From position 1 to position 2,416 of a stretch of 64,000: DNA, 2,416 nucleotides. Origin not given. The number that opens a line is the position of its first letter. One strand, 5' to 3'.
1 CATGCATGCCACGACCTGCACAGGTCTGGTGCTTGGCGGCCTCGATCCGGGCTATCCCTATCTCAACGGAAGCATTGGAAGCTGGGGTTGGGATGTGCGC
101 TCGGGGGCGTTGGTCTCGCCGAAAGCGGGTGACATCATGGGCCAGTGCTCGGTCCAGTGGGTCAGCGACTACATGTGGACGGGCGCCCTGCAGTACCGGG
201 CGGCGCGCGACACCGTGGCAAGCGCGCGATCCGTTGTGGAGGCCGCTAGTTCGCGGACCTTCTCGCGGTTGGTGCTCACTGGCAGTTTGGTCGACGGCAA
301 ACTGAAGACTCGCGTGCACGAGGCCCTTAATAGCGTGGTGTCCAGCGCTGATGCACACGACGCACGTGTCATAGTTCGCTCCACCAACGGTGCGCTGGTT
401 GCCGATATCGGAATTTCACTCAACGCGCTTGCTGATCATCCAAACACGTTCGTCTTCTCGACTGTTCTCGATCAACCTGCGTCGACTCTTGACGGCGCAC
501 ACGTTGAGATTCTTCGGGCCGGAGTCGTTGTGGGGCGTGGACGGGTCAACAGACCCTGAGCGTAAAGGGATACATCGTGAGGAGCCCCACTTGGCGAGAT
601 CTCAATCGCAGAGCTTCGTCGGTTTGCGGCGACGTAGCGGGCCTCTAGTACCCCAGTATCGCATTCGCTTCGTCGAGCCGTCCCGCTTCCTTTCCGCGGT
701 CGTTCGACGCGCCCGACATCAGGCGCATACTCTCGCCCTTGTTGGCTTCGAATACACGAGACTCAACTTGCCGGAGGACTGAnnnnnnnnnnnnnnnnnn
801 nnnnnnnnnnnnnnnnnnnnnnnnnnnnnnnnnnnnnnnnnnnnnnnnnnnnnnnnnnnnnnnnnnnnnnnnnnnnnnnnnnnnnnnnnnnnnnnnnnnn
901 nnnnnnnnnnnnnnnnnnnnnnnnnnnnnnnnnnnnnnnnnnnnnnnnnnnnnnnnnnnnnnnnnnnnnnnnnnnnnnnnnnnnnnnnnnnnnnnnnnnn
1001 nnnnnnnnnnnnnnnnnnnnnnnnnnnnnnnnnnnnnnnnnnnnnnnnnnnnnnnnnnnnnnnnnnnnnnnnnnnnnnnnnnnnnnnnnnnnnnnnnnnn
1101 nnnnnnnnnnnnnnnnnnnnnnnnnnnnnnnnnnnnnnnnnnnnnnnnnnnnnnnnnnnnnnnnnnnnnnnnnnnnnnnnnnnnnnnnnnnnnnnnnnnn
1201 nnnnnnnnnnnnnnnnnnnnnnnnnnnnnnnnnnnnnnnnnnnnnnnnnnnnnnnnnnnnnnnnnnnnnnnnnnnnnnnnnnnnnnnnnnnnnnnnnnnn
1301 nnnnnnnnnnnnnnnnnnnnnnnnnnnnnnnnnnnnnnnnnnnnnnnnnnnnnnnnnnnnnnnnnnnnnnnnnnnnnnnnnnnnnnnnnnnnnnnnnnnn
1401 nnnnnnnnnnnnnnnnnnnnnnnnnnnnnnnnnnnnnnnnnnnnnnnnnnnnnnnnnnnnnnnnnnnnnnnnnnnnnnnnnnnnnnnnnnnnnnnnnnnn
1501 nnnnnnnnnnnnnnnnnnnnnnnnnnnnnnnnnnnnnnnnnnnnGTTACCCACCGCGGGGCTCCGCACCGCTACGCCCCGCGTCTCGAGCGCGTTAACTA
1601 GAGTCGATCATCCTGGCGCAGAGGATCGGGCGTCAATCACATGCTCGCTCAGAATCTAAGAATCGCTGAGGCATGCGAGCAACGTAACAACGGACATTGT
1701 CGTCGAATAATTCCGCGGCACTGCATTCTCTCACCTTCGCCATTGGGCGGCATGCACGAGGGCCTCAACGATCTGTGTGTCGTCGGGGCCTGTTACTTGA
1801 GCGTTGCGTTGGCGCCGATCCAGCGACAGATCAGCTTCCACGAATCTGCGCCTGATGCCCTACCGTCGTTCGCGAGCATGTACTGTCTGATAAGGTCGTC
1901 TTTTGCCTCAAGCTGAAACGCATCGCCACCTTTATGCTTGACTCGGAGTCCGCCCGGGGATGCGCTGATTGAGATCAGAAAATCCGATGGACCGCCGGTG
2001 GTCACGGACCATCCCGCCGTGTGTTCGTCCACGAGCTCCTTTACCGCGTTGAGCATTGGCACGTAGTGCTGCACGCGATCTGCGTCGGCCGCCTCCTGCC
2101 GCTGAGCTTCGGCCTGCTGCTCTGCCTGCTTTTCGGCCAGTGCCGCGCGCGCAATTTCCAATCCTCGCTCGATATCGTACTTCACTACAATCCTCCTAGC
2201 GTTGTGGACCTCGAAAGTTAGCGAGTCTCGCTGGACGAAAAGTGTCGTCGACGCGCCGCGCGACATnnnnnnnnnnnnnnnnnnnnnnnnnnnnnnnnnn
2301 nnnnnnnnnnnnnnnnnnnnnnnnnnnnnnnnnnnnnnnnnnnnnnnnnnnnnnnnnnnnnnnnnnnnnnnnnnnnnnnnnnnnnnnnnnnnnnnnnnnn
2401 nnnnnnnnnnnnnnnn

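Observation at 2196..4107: Candidate new RM system: M.PvuII-like methylase divergent from an unrelated nuclease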

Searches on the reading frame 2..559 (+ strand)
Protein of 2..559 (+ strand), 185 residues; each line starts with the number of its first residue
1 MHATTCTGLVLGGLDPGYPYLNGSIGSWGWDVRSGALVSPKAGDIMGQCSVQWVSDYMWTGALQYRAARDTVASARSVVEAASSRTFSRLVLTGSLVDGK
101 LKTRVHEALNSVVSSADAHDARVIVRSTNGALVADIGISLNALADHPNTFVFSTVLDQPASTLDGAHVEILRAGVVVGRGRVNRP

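Call 3: search_protein_families(library=pfam, proteins=[window:2-559:+], max_evalue=0.1)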
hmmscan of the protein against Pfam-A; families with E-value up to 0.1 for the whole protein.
window:2-559:+ (185 aa): 0 families

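Call 8: search_protein_families(library=ncbifam, proteins=[window:2-559:+], max_evalue=0.1)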
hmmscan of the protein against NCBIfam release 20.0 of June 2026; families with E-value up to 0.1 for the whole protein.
window:2-559:+ (185 aa): 0 families

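Call 9: search_protein_families(library=padloc, proteins=[window:2-559:+], max_evalue=0.1)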
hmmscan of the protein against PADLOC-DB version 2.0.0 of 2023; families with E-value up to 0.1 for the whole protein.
window:2-559:+ (185 aa): 0 families

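Call 91: search_protein_families(library=phrogs, proteins=[window:2-559:+], max_evalue=0.01)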
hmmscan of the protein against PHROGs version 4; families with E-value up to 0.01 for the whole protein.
window:2-559:+ (185 aa): 0 families

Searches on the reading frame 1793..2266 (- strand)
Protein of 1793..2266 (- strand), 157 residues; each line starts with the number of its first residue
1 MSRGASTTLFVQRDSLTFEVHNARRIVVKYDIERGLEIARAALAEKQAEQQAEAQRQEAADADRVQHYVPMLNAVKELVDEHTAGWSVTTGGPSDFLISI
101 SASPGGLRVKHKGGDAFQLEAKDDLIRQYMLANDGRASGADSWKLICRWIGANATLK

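Call 3: search_protein_families(library=pfam, proteins=[window:1793-2266:-], max_evalue=0.1)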
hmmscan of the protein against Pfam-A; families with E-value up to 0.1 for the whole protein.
window:1793-2266:- (157 aa): 1 family
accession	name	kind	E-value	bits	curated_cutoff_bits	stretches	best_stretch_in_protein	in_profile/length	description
PF20340.3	DUF6635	-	0.028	14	27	1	22-80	76-134/272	Family of unknown function (DUF6635)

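Call 8: search_protein_families(library=ncbifam, proteins=[window:1793-2266:-], max_evalue=0.1)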
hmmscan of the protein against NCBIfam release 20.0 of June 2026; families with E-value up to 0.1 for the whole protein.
window:1793-2266:- (157 aa): 1 family
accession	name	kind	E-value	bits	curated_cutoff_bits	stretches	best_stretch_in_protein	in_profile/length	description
NF011519.0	PRK14958.1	equivalog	0.029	13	912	1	11-77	432-500/509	DNA polymerase III subunits gamma and tau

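Call 9: search_protein_families(library=padloc, proteins=[window:1793-2266:-], max_evalue=0.1)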
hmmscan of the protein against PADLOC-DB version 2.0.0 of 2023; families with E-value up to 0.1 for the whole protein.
window:1793-2266:- (157 aa): 0 families

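Call 91: search_protein_families(library=phrogs, proteins=[window:1793-2266:-], max_evalue=0.01)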
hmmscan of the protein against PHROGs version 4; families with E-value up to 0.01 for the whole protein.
window:1793-2266:- (157 aa): 0 families
